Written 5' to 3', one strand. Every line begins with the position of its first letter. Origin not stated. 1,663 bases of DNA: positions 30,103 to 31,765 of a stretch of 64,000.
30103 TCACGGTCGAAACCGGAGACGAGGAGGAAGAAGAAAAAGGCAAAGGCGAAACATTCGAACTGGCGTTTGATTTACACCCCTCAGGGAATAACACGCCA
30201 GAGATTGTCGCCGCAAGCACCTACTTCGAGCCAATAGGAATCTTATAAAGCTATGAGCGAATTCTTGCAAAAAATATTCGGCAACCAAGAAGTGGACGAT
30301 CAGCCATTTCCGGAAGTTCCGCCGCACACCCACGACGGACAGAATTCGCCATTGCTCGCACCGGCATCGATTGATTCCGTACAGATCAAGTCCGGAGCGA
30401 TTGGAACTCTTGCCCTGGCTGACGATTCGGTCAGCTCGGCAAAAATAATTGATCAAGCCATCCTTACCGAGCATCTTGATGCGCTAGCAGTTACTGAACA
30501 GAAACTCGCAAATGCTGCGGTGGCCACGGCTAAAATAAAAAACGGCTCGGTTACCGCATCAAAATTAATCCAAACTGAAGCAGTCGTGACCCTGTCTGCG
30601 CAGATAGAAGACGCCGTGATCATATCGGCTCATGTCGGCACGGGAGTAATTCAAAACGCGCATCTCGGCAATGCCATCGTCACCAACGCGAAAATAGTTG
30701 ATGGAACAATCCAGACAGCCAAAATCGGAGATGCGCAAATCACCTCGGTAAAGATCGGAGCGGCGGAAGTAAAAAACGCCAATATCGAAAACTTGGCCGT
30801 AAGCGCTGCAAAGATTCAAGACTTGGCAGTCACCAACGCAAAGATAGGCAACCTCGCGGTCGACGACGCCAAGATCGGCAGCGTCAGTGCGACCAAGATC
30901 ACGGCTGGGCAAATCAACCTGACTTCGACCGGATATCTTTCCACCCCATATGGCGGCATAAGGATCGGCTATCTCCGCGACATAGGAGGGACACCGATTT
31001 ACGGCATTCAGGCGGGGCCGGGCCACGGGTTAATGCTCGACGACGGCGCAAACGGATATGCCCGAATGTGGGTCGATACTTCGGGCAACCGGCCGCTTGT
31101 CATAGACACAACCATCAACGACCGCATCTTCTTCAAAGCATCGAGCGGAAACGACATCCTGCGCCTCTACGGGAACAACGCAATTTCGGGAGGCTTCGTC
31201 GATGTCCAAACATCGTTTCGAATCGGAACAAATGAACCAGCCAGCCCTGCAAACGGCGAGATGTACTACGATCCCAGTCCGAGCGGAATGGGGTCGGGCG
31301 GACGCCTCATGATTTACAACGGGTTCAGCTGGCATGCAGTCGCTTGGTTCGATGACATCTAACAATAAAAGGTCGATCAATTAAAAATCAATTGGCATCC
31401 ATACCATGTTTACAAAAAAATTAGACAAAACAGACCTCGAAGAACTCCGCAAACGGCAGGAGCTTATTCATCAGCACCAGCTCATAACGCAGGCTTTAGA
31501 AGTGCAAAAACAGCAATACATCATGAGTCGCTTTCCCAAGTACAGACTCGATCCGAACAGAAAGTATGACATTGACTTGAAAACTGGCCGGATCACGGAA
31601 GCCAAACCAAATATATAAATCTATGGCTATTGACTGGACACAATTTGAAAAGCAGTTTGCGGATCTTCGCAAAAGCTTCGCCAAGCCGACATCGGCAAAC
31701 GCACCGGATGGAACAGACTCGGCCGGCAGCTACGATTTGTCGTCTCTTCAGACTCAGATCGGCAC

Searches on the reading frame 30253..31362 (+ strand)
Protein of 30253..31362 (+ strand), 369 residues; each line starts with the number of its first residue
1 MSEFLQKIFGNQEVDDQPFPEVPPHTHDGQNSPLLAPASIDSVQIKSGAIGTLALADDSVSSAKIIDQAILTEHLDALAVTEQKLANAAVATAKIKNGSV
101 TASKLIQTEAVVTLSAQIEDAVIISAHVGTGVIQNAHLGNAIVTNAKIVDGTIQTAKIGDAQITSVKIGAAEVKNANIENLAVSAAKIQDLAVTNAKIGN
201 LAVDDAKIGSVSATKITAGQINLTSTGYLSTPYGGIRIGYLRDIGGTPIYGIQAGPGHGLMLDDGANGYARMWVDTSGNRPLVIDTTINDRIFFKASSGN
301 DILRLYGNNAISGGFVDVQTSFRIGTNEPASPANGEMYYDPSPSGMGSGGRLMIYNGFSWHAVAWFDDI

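Call 16: search_protein_families(library=phrogs, proteins=[window:30253-31362:+], max_evalue=0.001)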
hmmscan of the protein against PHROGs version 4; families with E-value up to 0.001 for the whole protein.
window:30253-31362:+ (369 aa): 14 families
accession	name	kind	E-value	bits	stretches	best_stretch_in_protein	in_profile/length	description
phrog_892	-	tail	8e-17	62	3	135-224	342-428/782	tail fiber protein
phrog_7660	-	tail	1.4e-16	60.5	2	143-225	435-517/1656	tail fiber protein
phrog_28766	-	tail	1.5e-16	60.8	2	35-141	126-229/472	tail fiber protein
phrog_21412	-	tail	1.4e-15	57.2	2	7-105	154-251/1452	tail fiber protein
phrog_13518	-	unknown function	1.2e-14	54.3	1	41-221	235-416/1230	-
phrog_32822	-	head and packaging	7e-12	44.8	1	55-222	974-1140/1548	virion structural protein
phrog_36443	-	unknown function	3.6e-10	39.4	2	144-223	390-471/1238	-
phrog_38396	-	tail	5.9e-10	38.5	1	143-227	1321-1407/1435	tail protein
phrog_19445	-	head and packaging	2.6e-08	33.3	1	153-223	734-804/1114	tail tip protein Tal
phrog_15350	-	unknown function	3.8e-06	27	1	62-197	138-270/494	-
phrog_16267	-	unknown function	0.00012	20.2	1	47-224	383-557/2299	-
phrog_12514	-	unknown function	0.0003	21.3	0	133-207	141-215/287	-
phrog_16534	-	tail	0.00033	21.3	1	169-222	224-277/322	tail fiber protein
phrog_923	-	unknown function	0.00066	18.5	1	73-198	797-918/990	-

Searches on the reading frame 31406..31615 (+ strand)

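Call 71: search_protein_families(library=pfam, proteins=[window:31406-31615:+], max_evalue=0.05)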
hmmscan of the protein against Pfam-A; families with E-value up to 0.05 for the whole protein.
window:31406-31615:+ (70 aa): 1 family
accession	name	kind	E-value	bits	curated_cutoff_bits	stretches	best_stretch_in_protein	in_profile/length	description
PF05013.17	FGase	-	0.026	15.1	28.9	1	10-59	24-73/219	N-formylglutamate amidohydrolase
